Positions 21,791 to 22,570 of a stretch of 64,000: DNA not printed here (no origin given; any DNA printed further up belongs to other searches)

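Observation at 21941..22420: Orphan T6SS hcp gene without any other T6SS core genes in 64 kb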

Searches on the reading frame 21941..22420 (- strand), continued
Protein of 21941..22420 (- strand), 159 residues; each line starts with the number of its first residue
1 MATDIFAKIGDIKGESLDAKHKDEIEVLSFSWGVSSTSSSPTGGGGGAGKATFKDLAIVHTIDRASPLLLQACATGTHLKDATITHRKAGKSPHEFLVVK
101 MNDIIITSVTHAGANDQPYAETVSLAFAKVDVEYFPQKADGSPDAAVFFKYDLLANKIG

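Call 24: search_protein_families(library=pfam, proteins=[L039:483-1793:+, L039:3316-5286:+, L039:5294-6763:+, L039:6844-7878:+, L039:7902-8417:+, L039:10500-11021:+, L039:11025-11867:+, L039:12276-14258:+, L039:15292-18123:+, L039:19558-20475:+], max_evalue=0.0001)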
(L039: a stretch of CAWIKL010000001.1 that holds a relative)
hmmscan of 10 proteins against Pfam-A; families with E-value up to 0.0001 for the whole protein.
L039:483-1793:+ (436 aa): 2 families
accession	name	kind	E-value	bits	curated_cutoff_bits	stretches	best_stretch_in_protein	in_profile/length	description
PF09850.14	DotU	-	1.1e-67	228.2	27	1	59-260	1-203/205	Type VI secretion system protein DotU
PF00691.25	OmpA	-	9.5e-14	52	27.2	1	327-426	1-98/98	OmpA family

L039:3316-5286:+ (656 aa): 2 families
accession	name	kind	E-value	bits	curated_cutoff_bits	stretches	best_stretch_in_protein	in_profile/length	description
PF06761.17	IcmF-related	-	7.9e-55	186.9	27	1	62-294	70-308/308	Intracellular multiplication and human macrophage-killing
PF06744.18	IcmF_C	-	3.3e-11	43.7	26.7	1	539-633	1-101/106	Type VI secretion protein IcmF C2-like domain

L039:5294-6763:+ (489 aa): 3 families
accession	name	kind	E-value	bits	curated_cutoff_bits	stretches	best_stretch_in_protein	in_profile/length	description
PF09867.14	TagF_N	-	5.6e-44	149.8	27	1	4-138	1-134/135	TagF N-terminal domain, Type VI secretion system-associated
PF13672.11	PP2C_2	-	1.7e-11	44.5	24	1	275-444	8-176/209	Protein phosphatase 2C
PF00481.26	PP2C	-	1.9e-07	31.4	20.3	1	285-396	30-142/255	Protein phosphatase 2C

L039:6844-7878:+ (344 aa): 1 family
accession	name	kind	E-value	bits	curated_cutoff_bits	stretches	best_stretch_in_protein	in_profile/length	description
PF06812.17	ImpA_N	-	2.2e-22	79.8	26.9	1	11-137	1-115/119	ImpA, N-terminal, type VI secretion system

L039:7902-8417:+ (171 aa): 1 family
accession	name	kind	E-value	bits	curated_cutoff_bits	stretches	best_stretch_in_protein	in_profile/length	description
PF05591.17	T6SS_VipA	-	1.6e-58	197.4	24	1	11-160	2-152/155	Type VI secretion system, VipA, VC_A0107 or Hcp2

L039:10500-11021:+ (173 aa): 1 family
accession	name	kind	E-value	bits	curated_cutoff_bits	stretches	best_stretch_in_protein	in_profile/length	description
PF05638.18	T6SS_HCP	-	8e-33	113.9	23.5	1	17-150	2-129/129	Type VI secretion system effector, Hcp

L039:11025-11867:+ (280 aa): 2 families
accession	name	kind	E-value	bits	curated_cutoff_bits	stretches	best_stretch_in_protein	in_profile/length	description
PF07024.18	ImpE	-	3.3e-46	156.7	25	1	142-262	1-121/122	ImpE protein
PF14559.12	TPR_19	-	7.9e-05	23.4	25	0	10-62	1-53/68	Tetratricopeptide repeat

L039:12276-14258:+ (660 aa): 1 family
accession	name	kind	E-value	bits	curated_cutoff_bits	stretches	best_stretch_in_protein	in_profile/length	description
PF05947.17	T6SS_TssF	-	3.4e-217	723.2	25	1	35-657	1-608/608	Type VI secretion system, TssF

L039:15292-18123:+ (943 aa): 11 families
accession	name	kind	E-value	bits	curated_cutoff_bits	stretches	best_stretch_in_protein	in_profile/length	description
PF07724.20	AAA_2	-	1.5e-53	181.7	27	1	675-841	1-164/166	AAA domain (Cdc48 subfamily)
PF17871.7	AAA_lid_9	-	2.9e-29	101.5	22.8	1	372-464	1-93/104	AAA lid domain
PF00004.35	AAA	-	5.1e-19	69.5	21.2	2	233-365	2-125/131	ATPase family associated with various cellular activities (AAA)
PF07728.20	AAA_5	-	2.2e-13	50.8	22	1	680-807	2-121/139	AAA domain (dynein-related subfamily)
PF10431.15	ClpB_D2-small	-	1.3e-12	48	21.9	1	848-921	1-73/81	C-terminal, D2-small domain, of ClpB protein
PF13401.12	AAA_22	-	2.6e-10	41.1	27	0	228-319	4-97/130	AAA domain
PF13191.12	AAA_16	-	3.7e-10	41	32.6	1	211-256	3-51/167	AAA ATPase domain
PF13481.12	AAA_25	-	2.4e-05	24.5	27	0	213-296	18-98/195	AAA domain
PF12775.13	AAA_7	-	5.3e-05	23.3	25.8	0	680-721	36-77/181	P-loop containing dynein motor region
PF05621.17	TniB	-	5.8e-05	23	22.4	0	216-368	22-184/189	Bacterial TniB protein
PF20720.3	nSTAND3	-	6.4e-05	23.1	27.2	0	679-716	19-57/155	Novel STAND NTPase 3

L039:19558-20475:+ (306 aa): 1 family
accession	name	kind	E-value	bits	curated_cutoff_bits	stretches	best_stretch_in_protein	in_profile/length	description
PF05954.17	Phage_GPD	-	1.6e-95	320.3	30.1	1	23-306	1-283/305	Phage tail baseplate hub (GPD)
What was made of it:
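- T6SS link of the MT family: L039 carries tssL-tssM-tagF-tssA-tssB-tssC-hcp-hcp-tagJ-tssE-F-G-clpV-MT-vgrG (call 24).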

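Call 33: find_homologous_proteins(query=L039:8444-9940:+, max_evalue=1e-50)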
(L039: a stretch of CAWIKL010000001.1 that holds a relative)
Query L039:8444-9940:+ (498 aa): 8000 proteins with E <= 1e-50 among 8000 candidates; the best 120 are listed.
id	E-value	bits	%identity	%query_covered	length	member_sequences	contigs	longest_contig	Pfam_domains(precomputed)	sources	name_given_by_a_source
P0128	0.0e+0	1096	94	100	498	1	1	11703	PF18945.6,PF05943.18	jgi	jgi:type VI secretion system protein ImpC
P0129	0.0e+0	1095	94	100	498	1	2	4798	PF18945.6,PF05943.18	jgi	jgi:type VI secretion system protein ImpC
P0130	0.0e+0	1095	94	100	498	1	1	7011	PF18945.6,PF05943.18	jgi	jgi:type VI secretion system protein ImpC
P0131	0.0e+0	1094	95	100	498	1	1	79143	PF18945.6,PF05943.18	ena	-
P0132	0.0e+0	1084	93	100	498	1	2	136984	PF18945.6,PF05943.18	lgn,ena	-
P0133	0.0e+0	1080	93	100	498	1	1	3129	PF18945.6,PF05943.18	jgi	jgi:type VI secretion system protein ImpC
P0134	0.0e+0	1074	93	100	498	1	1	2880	PF18945.6,PF05943.18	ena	-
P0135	0.0e+0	1073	93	100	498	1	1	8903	PF18945.6,PF05943.18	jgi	-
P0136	0.0e+0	1073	93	100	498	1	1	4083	PF18945.6,PF05943.18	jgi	jgi:type VI secretion system protein ImpC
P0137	0.0e+0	1070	92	100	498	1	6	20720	PF18945.6,PF05943.18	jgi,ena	jgi:type VI secretion system protein ImpC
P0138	0.0e+0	1070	92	100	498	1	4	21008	PF18945.6,PF05943.18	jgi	jgi:type VI secretion system protein ImpC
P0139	0.0e+0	1069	92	100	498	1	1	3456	PF18945.6,PF05943.18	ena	-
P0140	0.0e+0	1069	92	100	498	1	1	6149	PF18945.6,PF05943.18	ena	-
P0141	0.0e+0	1062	92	99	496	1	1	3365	PF18945.6,PF05943.18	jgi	jgi:type VI secretion system protein ImpC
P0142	0.0e+0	1057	91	100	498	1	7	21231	PF18945.6,PF05943.18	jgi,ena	-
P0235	1.5e-298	1008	85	100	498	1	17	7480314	PF18945.6,PF05943.18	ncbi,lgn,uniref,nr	ncbi:type VI secretion protein, EvpB/ family [Luteitalea pratensis]|uniref:Type VI secretion protein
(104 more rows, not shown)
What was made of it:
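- On Hcp / TssD (T6SS inner tube protein, Hcp1 family): The TssC search was inconclusive (call 33).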

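Call 43: find_encoding_contigs(protein=P0033, flank=8000, max_places=10)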
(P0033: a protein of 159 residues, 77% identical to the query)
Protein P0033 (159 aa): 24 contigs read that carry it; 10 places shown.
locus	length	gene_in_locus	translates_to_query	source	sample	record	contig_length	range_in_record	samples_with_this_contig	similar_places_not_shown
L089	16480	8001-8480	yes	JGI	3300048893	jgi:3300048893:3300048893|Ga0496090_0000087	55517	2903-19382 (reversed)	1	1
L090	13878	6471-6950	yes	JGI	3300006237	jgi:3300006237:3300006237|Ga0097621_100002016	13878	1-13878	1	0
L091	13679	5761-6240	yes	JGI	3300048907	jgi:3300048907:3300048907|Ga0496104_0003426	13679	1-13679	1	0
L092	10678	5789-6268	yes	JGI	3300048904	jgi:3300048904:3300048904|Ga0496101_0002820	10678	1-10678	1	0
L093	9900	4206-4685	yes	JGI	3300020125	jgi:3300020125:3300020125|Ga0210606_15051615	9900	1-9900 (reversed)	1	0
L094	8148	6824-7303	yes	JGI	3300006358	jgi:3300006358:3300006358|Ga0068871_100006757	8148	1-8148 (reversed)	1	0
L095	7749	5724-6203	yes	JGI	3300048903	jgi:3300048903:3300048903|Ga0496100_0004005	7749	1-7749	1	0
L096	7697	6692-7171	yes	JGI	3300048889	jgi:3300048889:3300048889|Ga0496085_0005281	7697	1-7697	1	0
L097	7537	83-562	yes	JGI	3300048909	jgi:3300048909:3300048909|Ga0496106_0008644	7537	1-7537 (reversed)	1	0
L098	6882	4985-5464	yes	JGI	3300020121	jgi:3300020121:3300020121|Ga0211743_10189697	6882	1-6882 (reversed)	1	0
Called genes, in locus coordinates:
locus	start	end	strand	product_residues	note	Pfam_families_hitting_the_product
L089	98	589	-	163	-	-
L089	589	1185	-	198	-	-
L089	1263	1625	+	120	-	-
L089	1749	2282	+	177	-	-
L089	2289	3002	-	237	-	PF00561:Abhydrolase_1, PF12697:Abhydrolase_6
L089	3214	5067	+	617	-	PF01019:G_glu_transpept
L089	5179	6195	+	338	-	-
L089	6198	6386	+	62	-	-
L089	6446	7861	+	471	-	PF01435:Peptidase_M48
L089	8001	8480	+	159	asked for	PF05638:T6SS_HCP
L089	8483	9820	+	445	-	PF13424:TPR_12, PF13414:TPR_11, PF13432:TPR_16, PF14559:TPR_19, PF13424:TPR_12, PF13489:Methyltransf_23, PF13847:Methyltransf_31, PF08241:Methyltransf_11, +23 more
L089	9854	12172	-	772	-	PF20256:MoCoBD_2, PF02738:MoCoBD_1, PF20256:MoCoBD_2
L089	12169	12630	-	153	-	PF00111:Fer2 (weak), PF13085:Fer2_3 (weak), PF01799:Fer2_2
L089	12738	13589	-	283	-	PF01209:Ubie_methyltran, PF13649:Methyltransf_25, PF13847:Methyltransf_31, PF08241:Methyltransf_11, PF08242:Methyltransf_12 (weak)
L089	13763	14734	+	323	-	PF12852:Cupin_6, PF00165:HTH_AraC (weak), PF12833:HTH_18, PF00165:HTH_AraC (weak)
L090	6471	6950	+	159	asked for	PF05638:T6SS_HCP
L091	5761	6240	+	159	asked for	PF05638:T6SS_HCP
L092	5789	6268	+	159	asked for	PF05638:T6SS_HCP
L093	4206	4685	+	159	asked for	PF05638:T6SS_HCP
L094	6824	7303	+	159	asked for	PF05638:T6SS_HCP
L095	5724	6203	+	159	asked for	PF05638:T6SS_HCP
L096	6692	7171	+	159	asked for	PF05638:T6SS_HCP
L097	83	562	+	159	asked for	PF05638:T6SS_HCP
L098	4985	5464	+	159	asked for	PF05638:T6SS_HCP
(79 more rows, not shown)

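Call 44: find_encoding_contigs(protein=P0235, flank=10000, max_places=2)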
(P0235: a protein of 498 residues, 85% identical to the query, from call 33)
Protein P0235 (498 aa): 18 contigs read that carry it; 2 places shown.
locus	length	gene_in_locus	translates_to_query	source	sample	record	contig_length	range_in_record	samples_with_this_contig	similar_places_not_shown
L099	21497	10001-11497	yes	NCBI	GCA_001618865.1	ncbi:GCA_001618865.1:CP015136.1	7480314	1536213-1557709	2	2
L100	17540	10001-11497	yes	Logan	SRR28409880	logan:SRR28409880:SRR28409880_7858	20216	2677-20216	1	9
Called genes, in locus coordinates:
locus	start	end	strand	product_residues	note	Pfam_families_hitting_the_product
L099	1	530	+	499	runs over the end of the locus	PF00498:FHA, PF20232:T6SS_FHA_C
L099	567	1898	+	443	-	PF05936:T6SS_VasE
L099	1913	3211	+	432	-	PF09850:DotU, PF00691:OmpA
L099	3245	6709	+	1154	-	PF14331:IcmF-related_N, PF06761:IcmF-related, PF21070:IcmF_helical (faint), PF06744:IcmF_C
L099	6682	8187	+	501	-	PF09867:TagF_N, PF00481:PP2C (weak), PF13672:PP2C_2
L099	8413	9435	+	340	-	PF06812:ImpA_N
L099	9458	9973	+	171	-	PF05591:T6SS_VipA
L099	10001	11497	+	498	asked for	PF05943:VipB, PF18945:VipB_2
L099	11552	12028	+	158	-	PF05638:T6SS_HCP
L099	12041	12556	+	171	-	PF05638:T6SS_HCP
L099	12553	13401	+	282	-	PF07024:ImpE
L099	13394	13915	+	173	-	PF04965:GPW_gp25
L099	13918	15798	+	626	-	PF05947:T6SS_TssF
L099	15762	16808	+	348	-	PF06996:T6SS_TssG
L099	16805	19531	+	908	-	PF02861:Clp_N (weak), PF13191:AAA_16 (weak), PF23569:NBD_SMAX1, PF00004:AAA, PF17871:AAA_lid_9, PF07724:AAA_2, PF07728:AAA_5, PF10431:ClpB_D2-small, +6 more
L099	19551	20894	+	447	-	PF13414:TPR_11, PF13432:TPR_16, PF13424:TPR_12, PF13432:TPR_16, PF14559:TPR_19, PF13489:Methyltransf_23, PF08241:Methyltransf_11, PF08242:Methyltransf_12, +18 more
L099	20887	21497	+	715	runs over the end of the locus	PF05954:Phage_GPD, PF04717:Phage_base_V, PF22178:Gp5_trimer_C, PF06715:Gp5_C (faint), PF22178:Gp5_trimer_C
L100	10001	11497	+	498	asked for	PF05943:VipB, PF18945:VipB_2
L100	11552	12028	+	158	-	PF05638:T6SS_HCP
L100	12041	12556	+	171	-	PF05638:T6SS_HCP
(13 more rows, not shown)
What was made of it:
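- Cultured Luteitalea pratensis CP015136.1 has the same order, with the MT overlapping the vgrG start by 8 nt (call 44). It belongs to a lineage in which complete T6SS clusters are common (calls 24, 33, 44).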

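Call 52: search_protein_families(library=pfam, proteins=[L062:1788-3341:+, L062:3414-3965:+, L062:4465-5562:+, L062:6458-7660:+, L080:10502-11920:+, L080:12069-13217:+, L080:8233-9684:-, L059:10510-11877:-, L059:7997-9193:+, L012:4530-6323:-], max_evalue=0.001)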
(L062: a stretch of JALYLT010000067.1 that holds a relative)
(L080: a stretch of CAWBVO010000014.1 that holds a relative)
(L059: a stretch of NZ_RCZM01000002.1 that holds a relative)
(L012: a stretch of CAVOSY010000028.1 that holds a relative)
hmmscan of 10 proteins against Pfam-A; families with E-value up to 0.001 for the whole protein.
L062:1788-3341:+ (517 aa): 6 families
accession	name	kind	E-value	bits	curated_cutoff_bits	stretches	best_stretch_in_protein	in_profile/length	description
PF05175.20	MTS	-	3.8e-11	43.4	23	1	170-254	26-111/170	Methyltransferase small domain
PF23186.1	DUF7059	-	3.7e-08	33.9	27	1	47-128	2-83/85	Domain of unknown function (DUF7059)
PF13847.12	Methyltransf_31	-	5.2e-08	33.1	27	1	179-290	6-108/145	Methyltransferase domain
PF06325.19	PrmA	-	1.8e-06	28.1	22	1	174-248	159-233/296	Ribosomal protein L11 methyltransferase (PrmA)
PF13649.12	Methyltransf_25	-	0.0002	22.4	27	1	181-248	2-71/97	Methyltransferase domain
PF10294.15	Methyltransf_16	-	0.0005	20.3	21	1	174-243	44-117/174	Lysine methyltransferase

L062:3414-3965:+ (183 aa): 1 family
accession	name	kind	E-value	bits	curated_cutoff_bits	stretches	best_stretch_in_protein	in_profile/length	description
PF03018.19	Dirigent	-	0.00013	22.2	29.1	1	125-168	83-133/148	Dirigent-like protein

L062:4465-5562:+ (365 aa): 1 family
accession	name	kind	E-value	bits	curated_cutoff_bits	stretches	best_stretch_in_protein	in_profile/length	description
PF05638.18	T6SS_HCP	-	2.9e-31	108.9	23.5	1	7-134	1-127/129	Type VI secretion system effector, Hcp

L062:6458-7660:+ (400 aa): 4 families
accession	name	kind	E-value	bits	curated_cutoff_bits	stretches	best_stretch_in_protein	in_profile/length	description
PF01180.27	DHO_dh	-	3.9e-79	266.3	27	1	105-378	8-289/291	Dihydroorotate dehydrogenase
PF03060.21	NMO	-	3.2e-08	33.8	28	1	302-361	163-224/331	Nitronate monooxygenase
PF01207.24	Dus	-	3.2e-06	26.9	20.4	1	220-367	84-222/311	Dihydrouridine synthase (Dus)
PF00977.27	His_biosynth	-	3.3e-05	23.9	23.6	1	319-367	62-110/228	Histidine biosynthesis protein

L080:10502-11920:+ (472 aa): 6 families
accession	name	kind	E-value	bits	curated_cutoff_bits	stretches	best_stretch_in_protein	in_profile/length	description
PF05175.20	MTS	-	3.9e-12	46.6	23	1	152-237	24-110/170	Methyltransferase small domain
PF23186.1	DUF7059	-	2e-08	34.7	27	1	33-114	2-83/85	Domain of unknown function (DUF7059)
PF13847.12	Methyltransf_31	-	2.1e-08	34.4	27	1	159-232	2-81/145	Methyltransferase domain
PF13649.12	Methyltransf_25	-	8.3e-07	30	27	1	165-232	2-72/97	Methyltransferase domain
PF06325.19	PrmA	-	3.9e-06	27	22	1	157-232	158-233/296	Ribosomal protein L11 methyltransferase (PrmA)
PF08241.18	Methyltransf_11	-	0.00014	22.9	21.2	1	165-232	1-67/95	Methyltransferase domain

L080:12069-13217:+ (382 aa): 1 family
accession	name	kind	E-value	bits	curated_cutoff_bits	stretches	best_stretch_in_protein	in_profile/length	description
PF03591.19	AzlC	-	4.6e-35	121.5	32.1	1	161-296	1-137/137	AzlC protein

L080:8233-9684:- (483 aa): 12 families
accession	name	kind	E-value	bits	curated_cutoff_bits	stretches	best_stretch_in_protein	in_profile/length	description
PF13424.12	TPR_12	-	9.6e-25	87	30.1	3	328-398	4-76/77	Tetratricopeptide repeat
PF07719.23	TPR_2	-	1.6e-18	65.7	27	0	367-396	1-30/34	Tetratricopeptide repeat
PF00515.34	TPR_1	-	4.1e-12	45.8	27.8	0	367-396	1-30/34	Tetratricopeptide repeat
PF13560.12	HTH_31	-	5.4e-12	46.3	27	1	56-109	3-58/64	Helix-turn-helix domain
PF17874.7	TPR_MalT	-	1.4e-10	41.4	45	1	327-479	40-192/336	MalT-like TPR region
PF01381.28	HTH_3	-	4e-10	40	23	1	59-111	1-54/55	Helix-turn-helix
PF13181.12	TPR_8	-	9.6e-10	38.3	25.7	0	367-396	1-30/34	Tetratricopeptide repeat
PF12844.13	HTH_19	-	2.6e-07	30.9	30.2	1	56-116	1-62/64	Helix-turn-helix domain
PF13432.12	TPR_16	-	9.3e-06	26.4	32.7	0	413-476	2-59/65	Tetratricopeptide repeat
PF13428.12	TPR_14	-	2.8e-05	24.8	23.5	0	412-439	5-32/44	Tetratricopeptide repeat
PF13374.12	TPR_10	-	5.6e-05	23.5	27.5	0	367-396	2-31/42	Tetratricopeptide repeat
PF13176.12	TPR_7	-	0.00015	22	27.9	0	450-477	1-27/36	Tetratricopeptide repeat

L059:10510-11877:- (455 aa): 1 family
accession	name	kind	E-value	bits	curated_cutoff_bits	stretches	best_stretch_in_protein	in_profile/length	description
PF13450.12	NAD_binding_8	-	0.00082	20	21.9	0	11-47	1-36/68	NAD(P)-binding Rossmann-like domain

L059:7997-9193:+ (398 aa): 3 families
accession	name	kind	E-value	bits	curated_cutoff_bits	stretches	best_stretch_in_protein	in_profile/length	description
PF02518.31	HATPase_c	-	2.1e-21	76.9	26.4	1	282-391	2-108/111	Histidine kinase-, DNA gyrase B-, and HSP90-like ATPase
PF00512.31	HisKA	-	2.4e-12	47.2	26.9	1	176-238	2-65/66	His Kinase A (phospho-acceptor) domain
PF00672.30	HAMP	-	3.6e-12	46.8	25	1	118-171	1-53/53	HAMP domain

L012:4530-6323:- (597 aa): 3 families
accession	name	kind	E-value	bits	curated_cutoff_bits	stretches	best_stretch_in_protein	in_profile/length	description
PF00069.31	Pkinase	-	1.2e-40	140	31.7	1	12-263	1-251/263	Protein kinase domain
PF07714.23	PK_Tyr_Ser-Thr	-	2e-23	83.5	23.1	1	14-263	3-248/258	Protein tyrosine and serine/threonine kinase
PF17667.7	Pkinase_fungal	-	2.9e-05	23.4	24.1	1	129-192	304-367/387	Fungal protein kinase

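Call 54: search_protein_families(library=padloc, proteins=[window:21941-22420:-, L080:9995-10480:+, L080:10502-11920:+, L062:1788-3341:+, L062:3414-3965:+, L062:4465-5562:+], max_evalue=0.01)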
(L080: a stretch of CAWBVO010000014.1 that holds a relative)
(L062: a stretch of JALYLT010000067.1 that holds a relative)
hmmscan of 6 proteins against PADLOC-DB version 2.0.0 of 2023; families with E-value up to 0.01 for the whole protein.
window:21941-22420:- (159 aa): 0 families

L080:9995-10480:+ (161 aa): 0 families

L080:10502-11920:+ (472 aa): 1 family
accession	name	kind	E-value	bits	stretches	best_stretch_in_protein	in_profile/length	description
PDLC04134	mad2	-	3.4e-21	73.6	1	153-297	284-416/492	mads_2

L062:1788-3341:+ (517 aa): 1 family
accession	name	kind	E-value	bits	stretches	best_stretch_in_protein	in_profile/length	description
PDLC04134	mad2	-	6.8e-18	62.8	1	175-315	290-417/492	mads_2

L062:3414-3965:+ (183 aa): 0 families

L062:4465-5562:+ (365 aa): 0 families
